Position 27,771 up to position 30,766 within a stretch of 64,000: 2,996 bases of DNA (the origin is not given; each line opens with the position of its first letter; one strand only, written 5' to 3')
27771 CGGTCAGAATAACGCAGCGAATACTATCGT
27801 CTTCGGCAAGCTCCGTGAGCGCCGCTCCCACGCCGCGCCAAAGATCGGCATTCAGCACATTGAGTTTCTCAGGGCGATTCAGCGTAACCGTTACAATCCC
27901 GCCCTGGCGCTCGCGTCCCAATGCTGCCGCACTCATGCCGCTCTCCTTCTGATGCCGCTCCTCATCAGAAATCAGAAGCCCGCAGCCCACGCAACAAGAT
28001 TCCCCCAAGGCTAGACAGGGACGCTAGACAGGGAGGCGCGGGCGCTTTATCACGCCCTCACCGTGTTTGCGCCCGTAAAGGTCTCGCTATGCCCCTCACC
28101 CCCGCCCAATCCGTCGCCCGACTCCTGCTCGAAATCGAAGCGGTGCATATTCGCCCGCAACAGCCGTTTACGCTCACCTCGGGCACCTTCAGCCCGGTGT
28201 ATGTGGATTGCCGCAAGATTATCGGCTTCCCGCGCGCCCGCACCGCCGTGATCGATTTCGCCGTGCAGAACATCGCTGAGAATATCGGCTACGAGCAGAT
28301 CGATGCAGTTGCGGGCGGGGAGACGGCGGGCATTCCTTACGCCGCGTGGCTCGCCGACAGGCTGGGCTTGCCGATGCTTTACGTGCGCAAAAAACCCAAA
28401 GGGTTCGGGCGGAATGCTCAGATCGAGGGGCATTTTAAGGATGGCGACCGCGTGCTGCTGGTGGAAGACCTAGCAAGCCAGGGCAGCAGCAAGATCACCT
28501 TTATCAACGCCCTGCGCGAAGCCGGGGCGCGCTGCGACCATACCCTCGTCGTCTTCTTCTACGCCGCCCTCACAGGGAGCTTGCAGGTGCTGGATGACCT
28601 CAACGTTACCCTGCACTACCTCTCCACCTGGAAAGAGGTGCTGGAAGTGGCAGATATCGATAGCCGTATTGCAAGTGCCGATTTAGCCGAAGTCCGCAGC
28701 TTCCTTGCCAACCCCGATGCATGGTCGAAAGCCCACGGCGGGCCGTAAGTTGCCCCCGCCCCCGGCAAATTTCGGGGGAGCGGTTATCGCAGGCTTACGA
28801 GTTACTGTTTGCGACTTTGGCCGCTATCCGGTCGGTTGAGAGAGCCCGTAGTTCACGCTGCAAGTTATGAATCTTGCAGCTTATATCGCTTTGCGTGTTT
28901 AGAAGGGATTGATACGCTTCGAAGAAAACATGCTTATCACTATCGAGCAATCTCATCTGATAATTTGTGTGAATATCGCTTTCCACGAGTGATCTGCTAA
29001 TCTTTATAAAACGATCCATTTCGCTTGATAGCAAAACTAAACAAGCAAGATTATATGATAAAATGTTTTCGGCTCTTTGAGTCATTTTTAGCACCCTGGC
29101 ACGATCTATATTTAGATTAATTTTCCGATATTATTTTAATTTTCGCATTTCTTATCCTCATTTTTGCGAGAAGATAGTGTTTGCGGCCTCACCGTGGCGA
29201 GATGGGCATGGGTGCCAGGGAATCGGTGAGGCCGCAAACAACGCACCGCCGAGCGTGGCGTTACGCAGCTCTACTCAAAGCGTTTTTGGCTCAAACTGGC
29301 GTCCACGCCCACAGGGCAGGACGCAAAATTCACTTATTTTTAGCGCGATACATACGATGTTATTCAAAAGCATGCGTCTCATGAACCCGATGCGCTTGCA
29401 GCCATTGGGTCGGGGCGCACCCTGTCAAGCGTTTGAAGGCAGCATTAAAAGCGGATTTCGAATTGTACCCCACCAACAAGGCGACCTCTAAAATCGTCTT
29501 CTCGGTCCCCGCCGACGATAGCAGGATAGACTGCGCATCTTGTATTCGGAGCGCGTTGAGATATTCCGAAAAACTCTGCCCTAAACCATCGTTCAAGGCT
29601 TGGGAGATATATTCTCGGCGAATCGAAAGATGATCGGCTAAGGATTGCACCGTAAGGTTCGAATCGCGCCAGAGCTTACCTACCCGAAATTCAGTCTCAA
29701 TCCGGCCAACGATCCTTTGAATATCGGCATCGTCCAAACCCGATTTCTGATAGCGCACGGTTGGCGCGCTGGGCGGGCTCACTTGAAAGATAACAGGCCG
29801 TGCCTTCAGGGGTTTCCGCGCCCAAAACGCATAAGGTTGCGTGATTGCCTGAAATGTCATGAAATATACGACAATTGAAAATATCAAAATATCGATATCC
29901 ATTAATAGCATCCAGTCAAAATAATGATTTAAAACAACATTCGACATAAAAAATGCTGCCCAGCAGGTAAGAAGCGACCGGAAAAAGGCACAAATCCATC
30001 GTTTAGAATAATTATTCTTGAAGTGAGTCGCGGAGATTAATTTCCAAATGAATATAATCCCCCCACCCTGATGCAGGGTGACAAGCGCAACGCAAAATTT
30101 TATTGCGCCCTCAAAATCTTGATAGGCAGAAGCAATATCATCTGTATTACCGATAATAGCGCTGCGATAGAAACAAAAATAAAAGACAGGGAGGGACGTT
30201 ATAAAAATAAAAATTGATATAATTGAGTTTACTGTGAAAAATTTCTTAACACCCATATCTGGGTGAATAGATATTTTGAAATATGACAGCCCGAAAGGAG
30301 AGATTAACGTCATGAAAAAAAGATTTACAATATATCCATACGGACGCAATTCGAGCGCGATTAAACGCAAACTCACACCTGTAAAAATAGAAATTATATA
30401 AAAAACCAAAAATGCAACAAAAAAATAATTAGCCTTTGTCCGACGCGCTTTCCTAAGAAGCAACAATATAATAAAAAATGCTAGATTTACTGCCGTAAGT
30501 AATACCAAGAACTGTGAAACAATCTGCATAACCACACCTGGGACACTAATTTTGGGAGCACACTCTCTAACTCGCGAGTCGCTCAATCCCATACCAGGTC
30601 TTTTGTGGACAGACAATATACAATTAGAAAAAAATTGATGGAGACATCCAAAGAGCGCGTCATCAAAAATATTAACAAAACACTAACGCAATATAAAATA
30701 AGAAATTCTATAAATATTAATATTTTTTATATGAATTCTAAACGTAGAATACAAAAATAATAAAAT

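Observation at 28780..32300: AT-rich 3.5-kb island between convergent pyrE and gltX: membrane-anchored AraC regulator + orphan periplasmic binding protein + two paralogous small helical proteins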

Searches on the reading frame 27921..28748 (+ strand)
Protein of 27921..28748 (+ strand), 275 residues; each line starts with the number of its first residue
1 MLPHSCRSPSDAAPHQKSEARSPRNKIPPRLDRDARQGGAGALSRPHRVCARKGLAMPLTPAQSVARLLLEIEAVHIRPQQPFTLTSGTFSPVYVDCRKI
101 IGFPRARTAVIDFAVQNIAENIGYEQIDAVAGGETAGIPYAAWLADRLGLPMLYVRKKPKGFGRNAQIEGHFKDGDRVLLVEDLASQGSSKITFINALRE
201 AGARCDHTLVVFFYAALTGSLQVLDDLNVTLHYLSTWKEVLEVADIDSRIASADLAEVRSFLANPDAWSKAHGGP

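Call 3: search_protein_families(library=pfam, proteins=[window:27921-28748:+], max_evalue=0.1)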
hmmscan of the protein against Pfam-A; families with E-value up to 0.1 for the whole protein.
window:27921-28748:+ (275 aa): 1 family
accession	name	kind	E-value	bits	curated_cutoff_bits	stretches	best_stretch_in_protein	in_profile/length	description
PF00156.33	Pribosyltran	-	4e-08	33.2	26.3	1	109-213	13-125/158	Phosphoribosyl transferase domain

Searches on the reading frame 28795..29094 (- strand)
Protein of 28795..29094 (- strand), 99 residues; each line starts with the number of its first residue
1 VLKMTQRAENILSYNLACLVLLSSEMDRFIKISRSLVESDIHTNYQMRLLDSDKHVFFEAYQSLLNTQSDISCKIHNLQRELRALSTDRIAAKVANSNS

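Call 3: search_protein_families(library=pfam, proteins=[window:28795-29094:-], max_evalue=0.1)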
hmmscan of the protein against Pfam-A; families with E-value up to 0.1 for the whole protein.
window:28795-29094:- (99 aa): 2 families
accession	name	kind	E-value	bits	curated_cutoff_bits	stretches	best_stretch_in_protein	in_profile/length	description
PF00540.23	Gag_p17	-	0.055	13.9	20.8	1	13-77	27-89/140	gag gene protein p17 (matrix protein)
PF14739.11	DUF4472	-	0.081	14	26.6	0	30-71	6-44/107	Domain of unknown function (DUF4472)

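Call 4: search_protein_families(library=ncbifam, proteins=[window:28795-29094:-], max_evalue=0.1)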
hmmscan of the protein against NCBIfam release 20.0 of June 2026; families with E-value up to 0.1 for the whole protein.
window:28795-29094:- (99 aa): 0 families

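Call 33: search_protein_families(library=padloc, proteins=[window:28795-29085:-], max_evalue=1)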
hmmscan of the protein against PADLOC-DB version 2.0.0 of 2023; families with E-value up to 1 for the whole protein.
window:28795-29085:- (96 aa): 0 families

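Call 34: search_protein_families(library=phrogs, proteins=[window:28795-29085:-], max_evalue=1)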
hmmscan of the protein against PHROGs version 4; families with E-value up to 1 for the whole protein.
window:28795-29085:- (96 aa): 2 families
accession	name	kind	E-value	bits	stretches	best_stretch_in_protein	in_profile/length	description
phrog_8871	-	unknown function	0.09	14.5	1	8-77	25-93/121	-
phrog_12815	-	unknown function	0.21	12.5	1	7-61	79-134/144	-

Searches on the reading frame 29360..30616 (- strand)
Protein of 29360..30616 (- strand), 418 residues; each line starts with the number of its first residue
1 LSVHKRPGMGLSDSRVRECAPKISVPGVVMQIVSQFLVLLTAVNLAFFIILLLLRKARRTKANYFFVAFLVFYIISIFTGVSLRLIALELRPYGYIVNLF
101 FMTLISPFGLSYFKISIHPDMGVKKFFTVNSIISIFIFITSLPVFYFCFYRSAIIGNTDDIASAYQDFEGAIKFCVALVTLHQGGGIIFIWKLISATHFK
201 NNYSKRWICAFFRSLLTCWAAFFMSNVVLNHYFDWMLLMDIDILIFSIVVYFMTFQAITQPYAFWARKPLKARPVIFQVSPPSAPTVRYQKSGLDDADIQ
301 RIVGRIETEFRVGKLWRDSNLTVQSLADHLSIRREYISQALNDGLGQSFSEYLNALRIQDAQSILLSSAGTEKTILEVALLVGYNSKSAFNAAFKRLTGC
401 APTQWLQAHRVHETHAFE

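Call 3: search_protein_families(library=pfam, proteins=[window:29360-30616:-], max_evalue=0.1)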
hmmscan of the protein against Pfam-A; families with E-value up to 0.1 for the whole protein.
window:29360-30616:- (418 aa): 2 families
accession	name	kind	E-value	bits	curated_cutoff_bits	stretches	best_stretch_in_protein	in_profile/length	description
PF12833.13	HTH_18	-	3.5e-18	66.1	33.6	1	326-407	1-79/80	Helix-turn-helix domain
PF00165.29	HTH_AraC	-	3.7e-10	40.1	26.6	1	365-407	1-42/42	Bacterial regulatory helix-turn-helix proteins, AraC family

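Call 4: search_protein_families(library=ncbifam, proteins=[window:29360-30616:-], max_evalue=0.1)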
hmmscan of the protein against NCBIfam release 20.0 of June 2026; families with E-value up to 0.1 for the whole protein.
window:29360-30616:- (418 aa): 27 families (the best 25 are shown)
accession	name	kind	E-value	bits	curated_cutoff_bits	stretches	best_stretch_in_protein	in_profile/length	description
NF007693.0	PRK10371.1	equivalog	3.8e-12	46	253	1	318-410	212-301/309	transcriptional regulator MelR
NF047455.1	TF_Staph_AryK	equivalog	1.2e-10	40.3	850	1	296-414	156-264/759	transcriptional regulator AryK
NF049968.1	QhpR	equivalog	2.5e-09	36.7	250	1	318-405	200-283/284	AraC-like transcriptional regulator QhpR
NF049932.1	TranspRegBtr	equivalog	2.4e-08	33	900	1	317-410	177-267/531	bacillibactin transport transcriptional regulator Btr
NF033869.1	viru_reg_Rsp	equivalog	2.5e-07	29.5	400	1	318-406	161-246/701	AraC family transcriptional regulator Rsp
TIGR04094.1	adjacent_YSIRK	equivalog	6.9e-07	28.6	200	1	319-405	300-382/383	YSIRK-targeted surface antigen transcriptional regulator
NF007860.0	PRK10572.1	equivalog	1.3e-06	27.5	208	1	319-410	198-286/292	arabinose operon transcriptional regulator AraC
NF010025.2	PRK13500.1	equivalog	5.7e-06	26.1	525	1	335-411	207-280/282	HTH-type transcriptional activator RhaR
NF040475.1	chlor_reg_RclR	equivalog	5.8e-06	25.8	400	1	320-406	193-276/284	reactive chlorine-specific transcriptional regulator RclR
NF052534.1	RzbtTranRegRhrA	equivalog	1.2e-05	24.8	500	1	317-407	221-309/312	rhizobactin biosynthesis transcriptional regulator RhrA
NF047788.1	TransRegPocR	equivalog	6e-05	22.4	500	1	319-409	204-291/296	transcriptional regulator PocR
NF006902.0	PRK09393.1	equivalog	6.6e-05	22.2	425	1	319-408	235-321/327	transcriptional regulator FtrA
NF010026.0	PRK13501.1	equivalog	0.00025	20.3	363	1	338-409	210-278/290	HTH-type transcriptional activator RhaR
NF010028.0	PRK13503.1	equivalog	0.00042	19.8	288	1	322-407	189-271/278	HTH-type transcriptional activator RhaS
NF010027.0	PRK13502.1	equivalog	0.00045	19.8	384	1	336-406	208-275/282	HTH-type transcriptional activator RhaR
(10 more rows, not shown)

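Call 33: search_protein_families(library=padloc, proteins=[window:29360-30529:-], max_evalue=1)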
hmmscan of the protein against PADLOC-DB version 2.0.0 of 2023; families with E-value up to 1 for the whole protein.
window:29360-30529:- (389 aa): 1 family
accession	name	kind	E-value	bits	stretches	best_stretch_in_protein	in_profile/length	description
PDLC01970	CARF_TM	-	0.88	7.9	0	4-101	8-81/179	-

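Call 34: search_protein_families(library=phrogs, proteins=[window:29360-30529:-], max_evalue=1)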
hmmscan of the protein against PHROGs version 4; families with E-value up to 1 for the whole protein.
window:29360-30529:- (389 aa): 6 families
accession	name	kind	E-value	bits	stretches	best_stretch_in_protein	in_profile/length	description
phrog_7620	-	transcription regulation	4.6e-12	46.2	1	287-379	561-651/678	transcriptional regulator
phrog_11275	-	unknown function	1.3e-09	38.5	1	291-381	236-323/338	-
phrog_1450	-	unknown function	1.8e-09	38.6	1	293-380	167-250/254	-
phrog_32731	-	unknown function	9e-06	26.5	1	285-381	222-315/321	-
phrog_30333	-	unknown function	0.00038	20.7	1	290-375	22-104/297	-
phrog_27247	-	unknown function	0.14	12.4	1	291-375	36-117/327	-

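Call 74: predict_structure(alignment_id=A10)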
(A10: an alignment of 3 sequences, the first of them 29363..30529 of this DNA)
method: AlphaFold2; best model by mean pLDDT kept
length: 389 residues; sequences in the alignment: 3
mean_pLDDT: 42.1   pTM: 0.25
mean pLDDT of the five models: 42.1, 41.4, 38.4, 37.5, 36.0
residues with pLDDT >= 90: 0; 70-90: 14; 50-70: 87; < 50: 288
segments of 3 or more residues with pLDDT < 50: 1-12, 14-19, 22-263, 336-345, 347-354, 382-389
pLDDT, mean of each block of 10 residues (from residue 1): 40 47 42 39 38 27 32 29 25 30 37 36 35 35 36 33 35 36 40 34 33 40 35 27 27 33 57 70 58 68 70 59 61 50 46 51 55 56 41
secondary structure, 60 per line:
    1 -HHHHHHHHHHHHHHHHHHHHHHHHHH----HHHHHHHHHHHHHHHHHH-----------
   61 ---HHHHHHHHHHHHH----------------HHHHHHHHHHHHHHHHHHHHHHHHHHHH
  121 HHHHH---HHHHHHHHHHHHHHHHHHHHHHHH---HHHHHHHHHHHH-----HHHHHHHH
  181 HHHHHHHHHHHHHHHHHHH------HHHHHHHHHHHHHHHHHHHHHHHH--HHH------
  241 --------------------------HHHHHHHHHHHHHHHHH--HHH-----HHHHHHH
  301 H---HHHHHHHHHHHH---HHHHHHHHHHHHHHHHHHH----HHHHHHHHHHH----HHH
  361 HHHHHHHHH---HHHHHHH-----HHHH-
elements in order: H2-27 H32-49 H64-76 H93-125 H129-152 H156-167 H173-199 H206-229 H267-283 H294-301 H305-316 H320-338 H343-353 H358-369 H373-379 H385-388

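Call 82: find_related_loci(query=A11, collection=metagenome_contigs, flank=6000)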
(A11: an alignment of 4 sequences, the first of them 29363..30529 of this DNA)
Query A11 (389 aa) in metagenome_contigs; peptide patterns used: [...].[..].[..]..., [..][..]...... (x = any residue, [..] = any of these).
457 stretches matched a pattern; 16 encode a relative of the query (tblastn E <= 1e-3); 16 distinct loci.
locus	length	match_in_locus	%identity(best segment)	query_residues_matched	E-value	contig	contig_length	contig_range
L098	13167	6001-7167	86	1-389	0e+0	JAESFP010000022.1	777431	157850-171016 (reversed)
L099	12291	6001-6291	36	277-376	2e-13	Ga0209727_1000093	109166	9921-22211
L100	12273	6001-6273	36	283-376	3e-13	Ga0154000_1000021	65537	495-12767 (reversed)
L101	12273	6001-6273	36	283-376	3e-13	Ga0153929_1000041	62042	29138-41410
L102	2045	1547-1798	39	290-376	2e-11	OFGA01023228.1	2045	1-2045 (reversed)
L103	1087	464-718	34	292-379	2e-11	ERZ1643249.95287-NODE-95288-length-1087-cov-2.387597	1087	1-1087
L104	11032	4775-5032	34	289-377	1e-10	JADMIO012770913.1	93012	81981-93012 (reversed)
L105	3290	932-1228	33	275-376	3e-10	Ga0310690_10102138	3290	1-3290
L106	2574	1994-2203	40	307-379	2e-9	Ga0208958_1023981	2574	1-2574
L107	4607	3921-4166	29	292-376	7e-9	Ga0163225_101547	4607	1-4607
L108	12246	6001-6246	29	292-376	7e-9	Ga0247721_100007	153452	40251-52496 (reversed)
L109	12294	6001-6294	33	280-376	1e-8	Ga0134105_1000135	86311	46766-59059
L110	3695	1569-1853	27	278-376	2e-8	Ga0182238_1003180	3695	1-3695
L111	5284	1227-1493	27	283-374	5e-7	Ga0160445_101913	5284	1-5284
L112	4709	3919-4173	27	287-374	2e-6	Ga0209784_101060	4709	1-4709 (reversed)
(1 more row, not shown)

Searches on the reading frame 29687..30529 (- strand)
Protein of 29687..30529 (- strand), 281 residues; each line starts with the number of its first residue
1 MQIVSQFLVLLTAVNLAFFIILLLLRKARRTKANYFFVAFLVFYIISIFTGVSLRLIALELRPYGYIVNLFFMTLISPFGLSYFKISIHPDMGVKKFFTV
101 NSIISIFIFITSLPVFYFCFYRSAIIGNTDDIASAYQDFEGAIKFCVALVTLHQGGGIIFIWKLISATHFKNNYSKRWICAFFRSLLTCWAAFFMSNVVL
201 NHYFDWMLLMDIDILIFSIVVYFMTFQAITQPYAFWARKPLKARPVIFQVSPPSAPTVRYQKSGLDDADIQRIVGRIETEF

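Call 25: find_homologous_proteins(query=window:29687-30529:-, max_evalue=0.01)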
Query seq(281 aa) (281 aa): 3 proteins with E <= 0.01 among 1204 candidates.
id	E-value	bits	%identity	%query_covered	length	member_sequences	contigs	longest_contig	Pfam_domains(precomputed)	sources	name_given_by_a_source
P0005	7.3e-179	611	100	100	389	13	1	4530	PF12833.14,PF00165.30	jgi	jgi:AraC-like DNA-binding protein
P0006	1.1e-152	525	85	100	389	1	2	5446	PF12833.14,PF00165.30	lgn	-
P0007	4.9e-147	507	82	100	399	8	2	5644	PF12833.14,PF00165.30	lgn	-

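Call 26: find_related_loci(query=P0005, collection=genome_contigs, flank=10000)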
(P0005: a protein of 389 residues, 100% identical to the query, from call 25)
Query P0005 (389 aa) in genome_contigs; peptide patterns used: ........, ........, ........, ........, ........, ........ (x = any residue, [..] = any of these).
101 stretches matched a pattern, but none encodes a relative of the query by tblastn (E <= 1e-3).

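Call 71: search_protein_representatives(alignment_id=A8)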
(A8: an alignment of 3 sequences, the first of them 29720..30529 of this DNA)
Query: 3 sequences, 269 profile positions. Proteins with E-value up to 0.001 (for the whole library): 2; up to 1e-10: 2; up to 1e-30: 1. The best 2 are listed.
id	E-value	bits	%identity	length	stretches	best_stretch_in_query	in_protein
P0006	1.2e-166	569.3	-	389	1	1-269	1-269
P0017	1.9e-11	60.4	-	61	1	1-40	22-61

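Call 85: search_solved_structures(query=A8, max_evalue=5)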
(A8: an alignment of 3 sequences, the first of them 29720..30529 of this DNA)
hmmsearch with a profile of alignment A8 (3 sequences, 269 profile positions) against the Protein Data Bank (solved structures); distinct sequences matched with E-value up to 5: 0.

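Call 96: find_related_loci(query=A8, collection=viral_contigs, flank=5000)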
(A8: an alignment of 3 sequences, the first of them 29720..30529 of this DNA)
Query A8 (270 aa) in viral_contigs; peptide patterns used: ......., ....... (x = any residue, [..] = any of these).
46 stretches matched a pattern, but none encodes a relative of the query by tblastn (E <= 1e-3).
